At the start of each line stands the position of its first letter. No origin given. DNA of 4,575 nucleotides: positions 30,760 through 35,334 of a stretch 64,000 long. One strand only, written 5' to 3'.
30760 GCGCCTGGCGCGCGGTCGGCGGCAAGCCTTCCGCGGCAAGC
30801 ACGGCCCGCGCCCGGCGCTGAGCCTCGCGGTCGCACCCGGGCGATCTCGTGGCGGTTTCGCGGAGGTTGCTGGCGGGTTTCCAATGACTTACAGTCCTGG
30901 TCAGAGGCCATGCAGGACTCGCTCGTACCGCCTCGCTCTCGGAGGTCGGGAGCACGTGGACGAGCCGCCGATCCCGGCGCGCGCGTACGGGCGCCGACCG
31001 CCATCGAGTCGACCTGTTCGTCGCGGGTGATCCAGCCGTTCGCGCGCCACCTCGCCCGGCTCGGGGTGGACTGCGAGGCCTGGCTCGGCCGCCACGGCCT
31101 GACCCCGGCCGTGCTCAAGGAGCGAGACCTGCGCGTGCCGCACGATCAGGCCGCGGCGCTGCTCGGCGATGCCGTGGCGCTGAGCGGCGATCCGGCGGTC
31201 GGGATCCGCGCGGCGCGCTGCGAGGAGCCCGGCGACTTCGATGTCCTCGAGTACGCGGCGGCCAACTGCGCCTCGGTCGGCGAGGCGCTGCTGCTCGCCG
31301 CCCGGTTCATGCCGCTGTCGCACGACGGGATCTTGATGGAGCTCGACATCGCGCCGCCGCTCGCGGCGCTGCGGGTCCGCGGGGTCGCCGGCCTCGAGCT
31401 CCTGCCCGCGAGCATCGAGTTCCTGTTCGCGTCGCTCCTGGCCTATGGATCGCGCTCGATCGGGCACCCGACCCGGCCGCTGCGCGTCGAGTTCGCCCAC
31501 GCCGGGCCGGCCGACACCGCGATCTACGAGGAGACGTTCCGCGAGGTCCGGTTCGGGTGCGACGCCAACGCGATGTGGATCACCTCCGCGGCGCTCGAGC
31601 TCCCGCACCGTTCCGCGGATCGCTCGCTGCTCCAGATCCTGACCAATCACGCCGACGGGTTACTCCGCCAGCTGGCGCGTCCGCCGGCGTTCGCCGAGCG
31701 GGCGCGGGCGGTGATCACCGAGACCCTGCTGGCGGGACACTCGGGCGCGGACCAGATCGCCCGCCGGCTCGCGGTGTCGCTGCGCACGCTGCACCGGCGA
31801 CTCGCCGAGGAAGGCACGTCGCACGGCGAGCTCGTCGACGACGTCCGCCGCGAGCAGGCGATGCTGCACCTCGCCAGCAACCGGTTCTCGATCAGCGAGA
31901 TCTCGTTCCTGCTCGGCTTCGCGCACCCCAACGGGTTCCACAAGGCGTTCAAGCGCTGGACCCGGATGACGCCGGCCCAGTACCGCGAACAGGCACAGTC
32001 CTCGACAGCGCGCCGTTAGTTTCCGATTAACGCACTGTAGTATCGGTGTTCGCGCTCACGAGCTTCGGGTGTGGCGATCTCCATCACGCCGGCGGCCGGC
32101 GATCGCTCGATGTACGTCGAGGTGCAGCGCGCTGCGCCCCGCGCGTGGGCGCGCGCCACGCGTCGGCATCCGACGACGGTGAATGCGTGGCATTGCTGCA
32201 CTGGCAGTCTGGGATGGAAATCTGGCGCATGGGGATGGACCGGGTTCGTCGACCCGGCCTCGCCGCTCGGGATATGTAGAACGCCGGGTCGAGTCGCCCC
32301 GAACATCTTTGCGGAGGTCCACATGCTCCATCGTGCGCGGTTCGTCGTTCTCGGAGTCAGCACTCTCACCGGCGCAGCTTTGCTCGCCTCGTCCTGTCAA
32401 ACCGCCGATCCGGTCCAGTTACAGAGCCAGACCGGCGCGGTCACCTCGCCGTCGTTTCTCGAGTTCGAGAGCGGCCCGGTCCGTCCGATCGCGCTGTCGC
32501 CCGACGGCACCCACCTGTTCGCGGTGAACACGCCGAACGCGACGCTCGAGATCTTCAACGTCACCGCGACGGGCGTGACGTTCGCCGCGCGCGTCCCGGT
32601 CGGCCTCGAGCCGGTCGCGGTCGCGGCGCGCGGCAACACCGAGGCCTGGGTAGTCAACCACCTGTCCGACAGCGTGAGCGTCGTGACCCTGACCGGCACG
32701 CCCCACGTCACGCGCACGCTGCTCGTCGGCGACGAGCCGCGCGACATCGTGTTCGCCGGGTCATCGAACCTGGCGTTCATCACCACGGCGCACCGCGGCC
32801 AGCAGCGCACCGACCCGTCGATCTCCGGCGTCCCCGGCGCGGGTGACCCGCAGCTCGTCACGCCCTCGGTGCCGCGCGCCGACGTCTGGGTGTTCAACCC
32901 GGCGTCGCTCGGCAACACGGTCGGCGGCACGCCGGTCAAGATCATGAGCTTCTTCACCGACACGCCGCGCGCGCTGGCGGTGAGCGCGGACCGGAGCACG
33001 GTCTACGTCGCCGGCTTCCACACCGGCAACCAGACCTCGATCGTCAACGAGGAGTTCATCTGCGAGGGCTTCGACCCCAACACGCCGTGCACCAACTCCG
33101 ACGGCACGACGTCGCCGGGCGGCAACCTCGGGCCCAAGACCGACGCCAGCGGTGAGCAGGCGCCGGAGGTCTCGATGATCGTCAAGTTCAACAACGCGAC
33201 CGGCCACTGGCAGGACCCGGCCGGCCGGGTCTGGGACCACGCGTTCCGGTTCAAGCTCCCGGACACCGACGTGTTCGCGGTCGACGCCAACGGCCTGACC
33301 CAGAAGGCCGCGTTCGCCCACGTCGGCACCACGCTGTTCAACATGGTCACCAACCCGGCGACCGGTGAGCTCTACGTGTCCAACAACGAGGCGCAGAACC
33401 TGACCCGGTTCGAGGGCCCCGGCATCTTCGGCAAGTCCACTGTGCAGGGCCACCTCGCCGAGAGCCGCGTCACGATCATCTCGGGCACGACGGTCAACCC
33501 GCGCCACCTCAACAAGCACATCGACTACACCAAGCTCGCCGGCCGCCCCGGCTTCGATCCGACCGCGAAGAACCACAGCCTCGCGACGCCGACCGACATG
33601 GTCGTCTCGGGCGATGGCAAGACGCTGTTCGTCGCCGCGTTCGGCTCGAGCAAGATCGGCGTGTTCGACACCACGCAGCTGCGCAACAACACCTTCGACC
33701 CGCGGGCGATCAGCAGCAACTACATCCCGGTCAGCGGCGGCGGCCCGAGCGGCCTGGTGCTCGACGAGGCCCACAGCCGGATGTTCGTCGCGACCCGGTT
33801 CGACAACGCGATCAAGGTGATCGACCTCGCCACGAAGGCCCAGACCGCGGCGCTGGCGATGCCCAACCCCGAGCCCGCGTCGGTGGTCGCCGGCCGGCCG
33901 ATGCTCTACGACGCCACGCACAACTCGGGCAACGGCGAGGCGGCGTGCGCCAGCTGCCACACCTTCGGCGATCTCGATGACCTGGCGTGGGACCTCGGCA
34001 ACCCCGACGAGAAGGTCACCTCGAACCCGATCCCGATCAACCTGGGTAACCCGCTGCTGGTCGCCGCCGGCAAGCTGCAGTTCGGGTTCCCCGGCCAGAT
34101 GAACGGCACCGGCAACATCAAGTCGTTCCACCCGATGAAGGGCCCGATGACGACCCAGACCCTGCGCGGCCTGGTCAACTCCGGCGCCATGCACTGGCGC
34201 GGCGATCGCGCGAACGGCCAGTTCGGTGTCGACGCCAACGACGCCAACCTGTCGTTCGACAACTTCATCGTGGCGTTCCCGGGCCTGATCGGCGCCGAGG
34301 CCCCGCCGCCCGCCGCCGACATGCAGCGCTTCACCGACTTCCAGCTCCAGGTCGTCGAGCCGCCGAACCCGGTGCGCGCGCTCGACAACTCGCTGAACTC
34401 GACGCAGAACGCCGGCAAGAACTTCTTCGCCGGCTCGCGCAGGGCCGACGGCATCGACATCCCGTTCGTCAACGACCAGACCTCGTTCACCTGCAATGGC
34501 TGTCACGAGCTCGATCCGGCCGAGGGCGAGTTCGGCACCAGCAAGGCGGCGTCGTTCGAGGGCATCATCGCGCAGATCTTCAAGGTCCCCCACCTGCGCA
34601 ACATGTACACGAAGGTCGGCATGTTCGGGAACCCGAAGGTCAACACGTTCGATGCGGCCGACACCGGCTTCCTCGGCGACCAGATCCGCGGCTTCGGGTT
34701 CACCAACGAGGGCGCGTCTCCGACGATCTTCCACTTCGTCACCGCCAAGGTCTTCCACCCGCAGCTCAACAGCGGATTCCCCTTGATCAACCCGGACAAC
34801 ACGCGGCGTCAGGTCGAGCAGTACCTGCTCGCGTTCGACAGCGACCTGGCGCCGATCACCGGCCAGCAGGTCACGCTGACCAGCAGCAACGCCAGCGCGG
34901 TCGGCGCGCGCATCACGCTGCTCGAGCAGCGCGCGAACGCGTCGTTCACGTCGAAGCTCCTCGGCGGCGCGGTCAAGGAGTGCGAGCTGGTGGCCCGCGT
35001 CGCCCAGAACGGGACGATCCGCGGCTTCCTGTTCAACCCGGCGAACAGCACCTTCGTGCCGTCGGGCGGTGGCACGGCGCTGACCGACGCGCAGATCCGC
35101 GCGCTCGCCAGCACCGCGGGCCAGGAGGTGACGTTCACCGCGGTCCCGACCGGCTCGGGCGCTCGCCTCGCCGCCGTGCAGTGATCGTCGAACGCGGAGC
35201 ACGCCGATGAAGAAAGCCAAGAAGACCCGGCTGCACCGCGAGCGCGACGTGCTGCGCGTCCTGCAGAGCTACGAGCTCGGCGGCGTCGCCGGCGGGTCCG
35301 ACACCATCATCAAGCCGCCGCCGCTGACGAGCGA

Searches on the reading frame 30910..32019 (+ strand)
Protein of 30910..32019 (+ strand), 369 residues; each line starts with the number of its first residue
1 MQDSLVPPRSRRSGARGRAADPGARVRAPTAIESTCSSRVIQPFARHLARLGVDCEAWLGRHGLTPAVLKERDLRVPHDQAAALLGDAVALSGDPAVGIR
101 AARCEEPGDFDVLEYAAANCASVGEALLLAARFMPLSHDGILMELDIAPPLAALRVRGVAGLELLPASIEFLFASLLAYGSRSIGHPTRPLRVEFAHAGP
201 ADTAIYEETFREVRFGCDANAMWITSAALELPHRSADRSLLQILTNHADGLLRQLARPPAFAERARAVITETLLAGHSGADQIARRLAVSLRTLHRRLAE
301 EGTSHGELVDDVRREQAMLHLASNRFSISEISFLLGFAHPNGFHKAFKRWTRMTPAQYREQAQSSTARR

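Call 51: search_protein_families(library=pfam, proteins=[window:30910-32019:+], max_evalue=0.00001)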
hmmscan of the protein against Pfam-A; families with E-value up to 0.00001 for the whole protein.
window:30910-32019:+ (369 aa): 3 families
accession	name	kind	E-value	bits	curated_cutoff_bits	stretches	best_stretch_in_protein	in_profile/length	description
PF12625.12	Arabinose_bd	-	2e-34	119.7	27.6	1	52-232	1-184/185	Arabinose-binding domain of AraC transcription regulator, N-term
PF12833.13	HTH_18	-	2.3e-18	66.7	33.6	1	283-361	1-80/80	Helix-turn-helix domain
PF00165.29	HTH_AraC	-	9.3e-09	35.6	26.6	1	323-359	6-41/42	Bacterial regulatory helix-turn-helix proteins, AraC family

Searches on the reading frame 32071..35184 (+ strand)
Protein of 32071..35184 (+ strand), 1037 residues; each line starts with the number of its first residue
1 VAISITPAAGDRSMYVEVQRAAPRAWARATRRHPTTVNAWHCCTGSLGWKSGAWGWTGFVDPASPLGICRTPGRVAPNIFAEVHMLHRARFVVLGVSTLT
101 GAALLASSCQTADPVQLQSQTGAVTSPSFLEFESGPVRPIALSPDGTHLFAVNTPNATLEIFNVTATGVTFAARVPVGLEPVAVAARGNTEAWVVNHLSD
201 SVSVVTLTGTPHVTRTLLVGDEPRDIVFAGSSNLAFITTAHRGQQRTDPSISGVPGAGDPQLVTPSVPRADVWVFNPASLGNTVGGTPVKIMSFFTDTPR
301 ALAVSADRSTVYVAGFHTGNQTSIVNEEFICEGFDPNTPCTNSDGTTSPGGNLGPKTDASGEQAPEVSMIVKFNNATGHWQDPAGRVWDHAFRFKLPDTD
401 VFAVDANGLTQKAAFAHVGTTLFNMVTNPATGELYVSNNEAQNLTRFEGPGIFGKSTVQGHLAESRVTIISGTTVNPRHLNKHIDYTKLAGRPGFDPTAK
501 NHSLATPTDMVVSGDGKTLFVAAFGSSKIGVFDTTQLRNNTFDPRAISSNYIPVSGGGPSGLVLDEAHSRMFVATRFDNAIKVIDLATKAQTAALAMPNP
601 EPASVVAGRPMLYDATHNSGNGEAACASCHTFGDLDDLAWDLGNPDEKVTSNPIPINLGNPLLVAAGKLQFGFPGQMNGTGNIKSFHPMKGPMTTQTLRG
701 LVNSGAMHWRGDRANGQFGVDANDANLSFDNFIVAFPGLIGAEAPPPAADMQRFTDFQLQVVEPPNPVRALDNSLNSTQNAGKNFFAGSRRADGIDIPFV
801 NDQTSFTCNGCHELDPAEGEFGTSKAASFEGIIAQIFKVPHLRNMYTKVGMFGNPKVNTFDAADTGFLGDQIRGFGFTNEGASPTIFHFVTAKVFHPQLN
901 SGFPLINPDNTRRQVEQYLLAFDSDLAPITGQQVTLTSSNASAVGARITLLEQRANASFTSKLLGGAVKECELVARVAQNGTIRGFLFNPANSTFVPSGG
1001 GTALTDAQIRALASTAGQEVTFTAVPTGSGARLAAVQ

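Call 51: search_protein_families(library=pfam, proteins=[window:32071-35184:+], max_evalue=0.00001)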
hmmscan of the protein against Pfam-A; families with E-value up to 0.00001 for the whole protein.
window:32071-35184:+ (1037 aa): 1 family
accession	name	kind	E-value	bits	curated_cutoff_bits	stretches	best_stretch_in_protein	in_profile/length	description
PF10282.15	Lactonase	-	6.7e-06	26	21.7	0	115-210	18-118/344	Lactonase, 7-bladed beta-propeller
